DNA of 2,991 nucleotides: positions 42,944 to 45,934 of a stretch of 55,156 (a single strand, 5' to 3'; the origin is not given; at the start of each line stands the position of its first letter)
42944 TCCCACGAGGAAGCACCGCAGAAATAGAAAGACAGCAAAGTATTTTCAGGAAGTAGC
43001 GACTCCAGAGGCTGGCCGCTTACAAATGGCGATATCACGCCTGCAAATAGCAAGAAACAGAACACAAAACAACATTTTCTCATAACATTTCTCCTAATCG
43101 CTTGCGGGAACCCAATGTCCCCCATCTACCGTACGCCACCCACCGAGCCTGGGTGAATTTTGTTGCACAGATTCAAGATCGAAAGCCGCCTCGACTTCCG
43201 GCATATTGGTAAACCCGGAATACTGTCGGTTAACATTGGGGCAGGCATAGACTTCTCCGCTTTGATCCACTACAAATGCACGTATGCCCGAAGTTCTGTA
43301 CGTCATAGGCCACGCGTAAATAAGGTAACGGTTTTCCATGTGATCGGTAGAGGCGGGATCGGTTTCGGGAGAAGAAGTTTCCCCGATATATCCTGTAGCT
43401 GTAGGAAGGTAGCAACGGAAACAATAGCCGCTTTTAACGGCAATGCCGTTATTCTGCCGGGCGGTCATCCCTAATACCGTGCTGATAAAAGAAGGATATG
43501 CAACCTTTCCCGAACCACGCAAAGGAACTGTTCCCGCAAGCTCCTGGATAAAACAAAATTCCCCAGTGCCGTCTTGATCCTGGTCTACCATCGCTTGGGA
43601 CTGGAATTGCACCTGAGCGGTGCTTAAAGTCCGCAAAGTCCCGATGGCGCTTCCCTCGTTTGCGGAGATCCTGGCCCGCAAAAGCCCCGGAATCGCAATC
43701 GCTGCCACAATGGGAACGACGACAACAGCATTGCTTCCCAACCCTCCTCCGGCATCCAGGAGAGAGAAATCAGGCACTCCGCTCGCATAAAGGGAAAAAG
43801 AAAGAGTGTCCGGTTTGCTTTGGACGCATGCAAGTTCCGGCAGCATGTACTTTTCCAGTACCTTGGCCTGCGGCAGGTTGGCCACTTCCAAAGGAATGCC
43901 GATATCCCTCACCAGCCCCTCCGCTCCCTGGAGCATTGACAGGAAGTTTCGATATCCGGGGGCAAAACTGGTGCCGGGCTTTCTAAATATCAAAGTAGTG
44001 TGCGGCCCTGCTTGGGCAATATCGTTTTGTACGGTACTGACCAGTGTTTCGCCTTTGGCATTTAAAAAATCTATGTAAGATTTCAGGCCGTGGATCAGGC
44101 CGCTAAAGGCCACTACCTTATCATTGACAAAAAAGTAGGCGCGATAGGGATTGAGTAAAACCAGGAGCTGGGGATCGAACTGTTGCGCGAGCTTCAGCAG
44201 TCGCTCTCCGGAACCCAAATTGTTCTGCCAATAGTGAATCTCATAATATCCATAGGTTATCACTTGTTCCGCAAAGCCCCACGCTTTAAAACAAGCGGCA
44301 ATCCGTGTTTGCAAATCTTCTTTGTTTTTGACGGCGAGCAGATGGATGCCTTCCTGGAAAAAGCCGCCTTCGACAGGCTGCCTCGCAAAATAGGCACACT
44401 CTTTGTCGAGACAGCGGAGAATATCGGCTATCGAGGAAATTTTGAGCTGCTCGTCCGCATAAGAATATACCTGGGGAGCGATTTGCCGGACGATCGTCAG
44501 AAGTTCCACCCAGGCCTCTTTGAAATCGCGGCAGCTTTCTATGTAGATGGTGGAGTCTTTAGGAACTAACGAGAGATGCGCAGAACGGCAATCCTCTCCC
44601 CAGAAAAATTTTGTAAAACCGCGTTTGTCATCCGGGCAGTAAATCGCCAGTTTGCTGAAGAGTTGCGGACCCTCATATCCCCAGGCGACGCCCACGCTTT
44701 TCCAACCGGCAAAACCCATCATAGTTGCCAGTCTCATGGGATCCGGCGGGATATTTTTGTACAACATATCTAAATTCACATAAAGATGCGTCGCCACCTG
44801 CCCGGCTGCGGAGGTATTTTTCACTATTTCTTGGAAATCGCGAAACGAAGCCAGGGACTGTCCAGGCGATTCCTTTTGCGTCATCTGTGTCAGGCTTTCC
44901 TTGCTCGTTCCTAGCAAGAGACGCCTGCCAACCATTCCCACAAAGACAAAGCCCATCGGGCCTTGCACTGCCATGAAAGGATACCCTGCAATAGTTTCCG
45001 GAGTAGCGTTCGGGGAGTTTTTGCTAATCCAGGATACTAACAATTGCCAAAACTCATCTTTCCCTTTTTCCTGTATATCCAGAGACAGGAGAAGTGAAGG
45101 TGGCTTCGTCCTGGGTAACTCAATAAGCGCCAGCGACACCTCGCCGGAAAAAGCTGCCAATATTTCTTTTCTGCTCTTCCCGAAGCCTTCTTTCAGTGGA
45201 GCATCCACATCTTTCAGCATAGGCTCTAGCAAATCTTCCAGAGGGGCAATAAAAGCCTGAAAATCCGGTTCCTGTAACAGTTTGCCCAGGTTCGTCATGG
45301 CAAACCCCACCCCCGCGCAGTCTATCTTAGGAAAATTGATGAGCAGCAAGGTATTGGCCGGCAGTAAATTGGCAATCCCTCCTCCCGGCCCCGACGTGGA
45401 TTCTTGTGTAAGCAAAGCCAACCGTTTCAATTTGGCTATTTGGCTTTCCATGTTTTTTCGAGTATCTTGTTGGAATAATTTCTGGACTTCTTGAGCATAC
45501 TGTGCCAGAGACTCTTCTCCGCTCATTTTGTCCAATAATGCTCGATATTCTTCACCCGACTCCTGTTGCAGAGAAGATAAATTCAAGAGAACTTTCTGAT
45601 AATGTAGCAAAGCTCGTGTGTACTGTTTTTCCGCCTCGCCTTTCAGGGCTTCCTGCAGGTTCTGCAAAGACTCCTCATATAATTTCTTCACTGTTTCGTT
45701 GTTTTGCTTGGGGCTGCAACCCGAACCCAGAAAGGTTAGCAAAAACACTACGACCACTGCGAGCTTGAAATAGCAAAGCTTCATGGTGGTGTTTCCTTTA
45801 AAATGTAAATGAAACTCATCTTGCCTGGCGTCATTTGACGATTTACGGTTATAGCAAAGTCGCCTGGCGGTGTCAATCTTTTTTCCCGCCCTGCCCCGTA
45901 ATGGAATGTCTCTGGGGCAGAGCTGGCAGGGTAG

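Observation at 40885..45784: Two tandem paralogs carry pseudopilin modules at the C-terminus, behind a 585-685-aa secreted domain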

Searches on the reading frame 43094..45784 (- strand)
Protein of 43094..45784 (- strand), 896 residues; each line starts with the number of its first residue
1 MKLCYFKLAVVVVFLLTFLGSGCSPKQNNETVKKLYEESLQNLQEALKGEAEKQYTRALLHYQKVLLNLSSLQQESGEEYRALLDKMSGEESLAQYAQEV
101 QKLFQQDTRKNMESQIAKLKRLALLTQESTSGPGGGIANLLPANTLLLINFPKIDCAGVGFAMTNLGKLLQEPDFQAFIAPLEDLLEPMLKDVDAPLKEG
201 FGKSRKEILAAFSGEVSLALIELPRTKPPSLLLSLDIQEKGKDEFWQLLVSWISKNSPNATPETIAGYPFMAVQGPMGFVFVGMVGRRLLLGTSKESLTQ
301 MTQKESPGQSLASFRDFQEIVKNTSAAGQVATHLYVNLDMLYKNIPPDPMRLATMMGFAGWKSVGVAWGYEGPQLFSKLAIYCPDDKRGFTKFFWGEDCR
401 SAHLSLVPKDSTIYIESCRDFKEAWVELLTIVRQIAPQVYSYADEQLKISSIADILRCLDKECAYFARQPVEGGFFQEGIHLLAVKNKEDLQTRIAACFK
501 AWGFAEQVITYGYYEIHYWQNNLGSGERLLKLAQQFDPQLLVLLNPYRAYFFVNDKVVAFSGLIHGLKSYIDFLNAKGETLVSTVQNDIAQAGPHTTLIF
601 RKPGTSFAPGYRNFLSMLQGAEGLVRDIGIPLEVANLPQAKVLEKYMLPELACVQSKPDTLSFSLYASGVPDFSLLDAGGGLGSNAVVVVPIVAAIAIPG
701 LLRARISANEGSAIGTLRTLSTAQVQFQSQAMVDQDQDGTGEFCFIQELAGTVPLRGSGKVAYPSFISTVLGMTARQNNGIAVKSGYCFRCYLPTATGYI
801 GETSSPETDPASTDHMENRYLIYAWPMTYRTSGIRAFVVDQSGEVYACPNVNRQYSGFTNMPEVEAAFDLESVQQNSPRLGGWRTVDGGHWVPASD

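Call 3: search_protein_families(library=pfam, proteins=[window:43094-45784:-], max_evalue=1)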
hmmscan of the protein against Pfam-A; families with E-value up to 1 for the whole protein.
window:43094-45784:- (896 aa): 2 families
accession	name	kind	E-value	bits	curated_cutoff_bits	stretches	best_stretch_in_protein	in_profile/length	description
PF11453.13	DUF2950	-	1.4e-06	28.1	20.2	1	702-847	105-248/274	Protein of unknown function (DUF2950)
PF20404.3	DUF6694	-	0.053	14.4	24.3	1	11-63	3-56/102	Family of unknown function (DUF6694)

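Call 4: search_protein_families(library=ncbifam, proteins=[window:43094-45784:-], max_evalue=1)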
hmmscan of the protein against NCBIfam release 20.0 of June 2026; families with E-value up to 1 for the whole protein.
window:43094-45784:- (896 aa): 4 families
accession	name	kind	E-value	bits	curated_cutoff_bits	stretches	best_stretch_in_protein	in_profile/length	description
NF041775.1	typeIV_PilA_Myxo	equivalog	0.027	14.5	400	1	687-730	22-65/214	type IV pilin protein PilA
TIGR03302.1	OM_YfiO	subfamily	0.031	13.8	81.4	1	9-65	3-59/239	outer membrane protein assembly factor BamD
NF003426.0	PRK04914.1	equivalog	0.055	11.6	576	1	27-160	625-751/959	RNA polymerase-associated protein RapA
NF038329.2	gly_rich_SclB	equivalog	0.76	8.6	325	1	3-87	21-106/442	LPXTG-anchored collagen-like adhesin Scl2/SclB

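Call 6: find_homologous_proteins(query=window:43094-45784:-)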
Query window:43094-45784:-: 8000 candidates shared short words with the query, none scored E <= 0.001.

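Call 35: find_homologous_proteins(query=A4, max_evalue=0.00001)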
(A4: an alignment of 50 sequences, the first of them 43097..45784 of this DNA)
Query A4 (50 sequences) (896 aa, profile of the alignment): 3 proteins with E <= 0.00001 among 8000 candidates.
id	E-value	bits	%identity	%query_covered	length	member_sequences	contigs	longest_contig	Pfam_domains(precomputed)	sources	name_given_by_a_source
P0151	9.2e-51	191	23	13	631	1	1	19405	-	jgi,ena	-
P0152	8.8e-14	69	33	5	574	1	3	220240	PF11832.14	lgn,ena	-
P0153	3.7e-6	44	27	15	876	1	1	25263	PF13570.14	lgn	-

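Call 40: find_related_loci(query=A5, collection=genome_contigs, flank=10000)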
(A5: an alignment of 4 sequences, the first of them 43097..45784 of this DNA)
Query A5 (896 aa) in genome_contigs; peptide patterns used: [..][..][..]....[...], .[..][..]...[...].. (x = any residue, [..] = any of these).
92 stretches matched a pattern; 2 encode a relative of the query (tblastn E <= 1e-3); 2 distinct loci.
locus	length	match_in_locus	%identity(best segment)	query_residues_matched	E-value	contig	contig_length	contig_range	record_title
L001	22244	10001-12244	40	132-869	6e-173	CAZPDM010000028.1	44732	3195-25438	MAG TPA_asm: uncultured Planctomycetota bacterium isolate binchicken_co22_255 genome assembly, contig: NODE_875_length_4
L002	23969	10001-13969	39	133-867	3e-160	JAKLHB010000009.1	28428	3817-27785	MAG: Planctomycetota bacterium isolate RA.bin53 RA.bin53_9, whole genome shotgun sequence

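Call 49: search_protein_families(library=pfam, proteins=[P0152, P0151], max_evalue=1)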
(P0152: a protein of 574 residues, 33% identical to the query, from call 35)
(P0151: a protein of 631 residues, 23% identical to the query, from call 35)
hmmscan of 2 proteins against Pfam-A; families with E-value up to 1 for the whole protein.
P0152 (574 aa): 2 families
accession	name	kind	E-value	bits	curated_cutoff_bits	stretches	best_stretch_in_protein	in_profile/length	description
PF11832.13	DUF3352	-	6.5e-06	25.5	26.8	2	154-270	148-265/536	Protein of unknown function (DUF3352)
PF22083.2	I-HmuI_NUMOD-like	-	0.03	14.3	27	0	173-207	3-37/46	DNA endonuclease I-HmuI-like, NUMOD-like domain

P0151 (631 aa): 0 families

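Call 50: predict_structure(alignment_id=A4)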
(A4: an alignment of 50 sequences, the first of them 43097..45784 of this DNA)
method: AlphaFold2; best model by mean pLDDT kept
length: 896 residues; sequences in the alignment: 50
mean_pLDDT: 84.6   pTM: 0.69
mean pLDDT of the five models: 84.6, 83.9, 82.1, 81.8, 81.8
residues with pLDDT >= 90: 571; 70-90: 142; 50-70: 95; < 50: 88
segments of 3 or more residues with pLDDT < 50: 18-32, 46-48, 50-55, 57-64, 66-77, 83-94, 126-129, 679-697
pLDDT, mean of each block of 10 residues (from residue 1): 62 61 36 59 51 47 44 45 47 50 58 61 51 86 97 73 93 95 93 90 87 92 92 94 92 94 96 93 96 96 78 97 93 97 94 95 97 95 95 94 96 96 95 93 89 95 95 87 96 92 90 94 65 67 62 94 94 95 90 93 84 91 91 94 93 97 95 69 37 44 87 98 97 94 97 93 95 96 98 96 90 95 97 97 96 95 95 85 87 87
secondary structure, 60 per line:
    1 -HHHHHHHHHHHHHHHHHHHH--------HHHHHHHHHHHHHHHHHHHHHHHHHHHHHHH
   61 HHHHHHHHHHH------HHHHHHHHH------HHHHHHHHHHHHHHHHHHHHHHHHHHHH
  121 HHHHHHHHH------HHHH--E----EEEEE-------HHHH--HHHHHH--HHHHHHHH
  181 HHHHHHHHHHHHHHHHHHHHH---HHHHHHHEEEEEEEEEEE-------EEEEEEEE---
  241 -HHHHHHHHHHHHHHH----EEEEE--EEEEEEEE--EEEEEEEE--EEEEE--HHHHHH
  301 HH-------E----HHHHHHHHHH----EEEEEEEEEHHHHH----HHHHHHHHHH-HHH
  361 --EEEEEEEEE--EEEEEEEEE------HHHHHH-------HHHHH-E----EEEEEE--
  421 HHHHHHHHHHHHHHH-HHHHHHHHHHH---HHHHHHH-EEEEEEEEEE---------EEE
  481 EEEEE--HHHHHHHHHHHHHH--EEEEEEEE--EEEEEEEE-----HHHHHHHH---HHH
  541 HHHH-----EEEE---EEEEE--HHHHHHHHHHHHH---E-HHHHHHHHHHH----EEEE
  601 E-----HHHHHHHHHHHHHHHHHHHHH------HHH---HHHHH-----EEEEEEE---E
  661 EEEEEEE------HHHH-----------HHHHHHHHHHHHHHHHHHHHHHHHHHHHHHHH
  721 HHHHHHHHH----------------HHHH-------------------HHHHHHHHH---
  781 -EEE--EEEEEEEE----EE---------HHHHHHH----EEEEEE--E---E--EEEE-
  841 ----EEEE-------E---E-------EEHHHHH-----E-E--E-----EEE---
elements in order (helices of 4 or more, strands of 3 or more residues): H2-21 H30-71 H78-86 H93-129 H136-139 E147-151 H159-162 H165-170 H173-201 H205-211 E212-222 E230-237 H242-256 E261-265 E268-275 E278-285 E288-292 H295-302 H315-324 E329-337 H338-342 H347-356 E363-371 E374-382 H389-394 H402-406 E413-418 H421-435 H437-447 H451-457 E459-468 E478-485 H488-501 E504-511 E514-521 H527-534 H538-544 E550-553 E557-561 H564-576 H582-592 E597-601 H607-627 H640-644 E650-656 E660-667 H674-677 H689-729 H746-749 H769-777 E782-784 E787-794 H810-816 E821-826 E836-839 E845-848 H870-874 E891-893
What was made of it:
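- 43094..45784 (-): p1 gene, 896 aa: signal + coiled-coil insert + DUF3352-like domain + helix + DUF2950-type pilin head. AF2 mean pLDDT 84.6 (call 50).
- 45395..45706 (-): p1-specific helical or coiled-coil insert, aa ~27-130, absent from orthologs. The model is helical here with low pLDDT (call 50).
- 43097..43678 (-): p1 alpha1-C plus DUF2950-type globular head, aa 703-896, with the DxDxDG loop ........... at 43556-43588. AF2 shows helix 689-729 plus a beta-sheet at pLDDT >90 (call 50).
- AF2 places the stub at pLDDT <50, with no confident docking (call 50).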

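Call 52: fold_search(model_id=the predicted structure, library=pdb)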
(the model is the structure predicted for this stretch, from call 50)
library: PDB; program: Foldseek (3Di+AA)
matches with E <= 10: 468; with E <= 0.001: 6
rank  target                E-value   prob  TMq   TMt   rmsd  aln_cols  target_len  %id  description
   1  3k8j                  2.7e-05  1.00  0.15  0.43   9.2       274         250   10  Structure of crystal form III of TP0453 (released 2010-10-27)
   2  3k8h_A                3.1e-05  1.00  0.14  0.41  10.1       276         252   11  Structure of crystal form I of TP0453 (released 2010-10-27)
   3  3k8i                  8.8e-05  1.00  0.15  0.43   8.7       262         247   10  Structure of crystal form IV of TP0453 (released 2010-10-27)
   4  3k8g_B                2.2e-04  1.00  0.13  0.39   8.7       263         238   10  Structure of crystal form I of TP0453 (released 2010-10-27)
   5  3k8g_A                2.3e-04  1.00  0.15  0.42   9.7       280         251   11  Structure of crystal form I of TP0453 (released 2010-10-27)
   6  3k8h_B                2.3e-04  1.00  0.14  0.41   9.7       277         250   10  Structure of crystal form I of TP0453 (released 2010-10-27)
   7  1vr8                  2.5e-02  0.98  0.08  0.40   6.3       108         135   10  Crystal structure of GTP binding regulator (TM1622) from Thermotoga Maritima at 1.75 A resolution (released 2005-03-15)
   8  6ekt                  2.6e-02  0.06  0.05  0.09  23.3       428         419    7  Structure of P47 from Clostridium botulinum A2 (released 2017-10-25)
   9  8p4k_A                5.3e-02  0.10  0.08  0.10  20.2       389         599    9  Vaccinia Virus palisade layer A10 trimer (released 2024-01-17)
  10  8v1s_B                6.3e-02  0.06  0.06  0.12  23.5       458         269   10  Herpes simplex virus 1 polymerase holoenzyme bound to mismatched DNA in editing conformation (released 2024-09-04)
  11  7xvj_A                6.6e-02  0.09  0.09  0.15  24.4       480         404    8  Crystal structure of CdpNPT in complex with harmol (released 2023-04-05)
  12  4yar                  7.0e-02  0.05  0.04  0.07  23.7       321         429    9  2-Hydroxyethylphosphonate dioxygenase (HEPD) E176H (released 2015-03-04)
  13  8v1q_B                1.1e-01  0.04  0.06  0.13  21.6       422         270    9  Herpes simplex virus 1 polymerase holoenzyme bound to DNA in both open/closed conformations (released 2024-09-04)
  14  9lwv_B                1.5e-01  0.07  0.05  0.14  24.5       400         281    8  Arginine bis-prenyltransferase DciF (released 2026-02-18)
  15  5c53_B                1.7e-01  0.30  0.07  0.14   9.2       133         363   10  Probing the Structural and Molecular Basis of Nucleotide Selectivity by Human Mitochondrial DNA Polymerase gamma (released 2016-01-27)
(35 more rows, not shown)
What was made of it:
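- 43781..45382 (-): p1 N-domain, aa ~135-668: divergent DUF3352 superfamily with a TP0453-like fold. Foldseek TP0453 E=2.7e-5 (call 52).
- The N-domain model resembles TP0453, and weaker Foldseek matches include RseB and P47 (call 52).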

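Call 79: search_protein_families(library=pfam, proteins=[P0153], max_evalue=0.001)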
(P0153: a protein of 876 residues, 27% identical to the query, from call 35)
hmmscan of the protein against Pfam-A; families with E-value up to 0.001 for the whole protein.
P0153 (876 aa): 1 family
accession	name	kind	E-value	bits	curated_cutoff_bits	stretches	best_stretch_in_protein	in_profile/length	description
PF13570.13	Beta-prop_ACSF4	-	4.5e-08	33.3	133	1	637-786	143-294/329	Beta-alanine-activating enzyme, beta-propeller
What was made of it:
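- Closest known: DUF3352. Same: The N-domain belongs to the same superfamily, by transitive profile hits and by Foldseek (calls 49, 52, 79).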
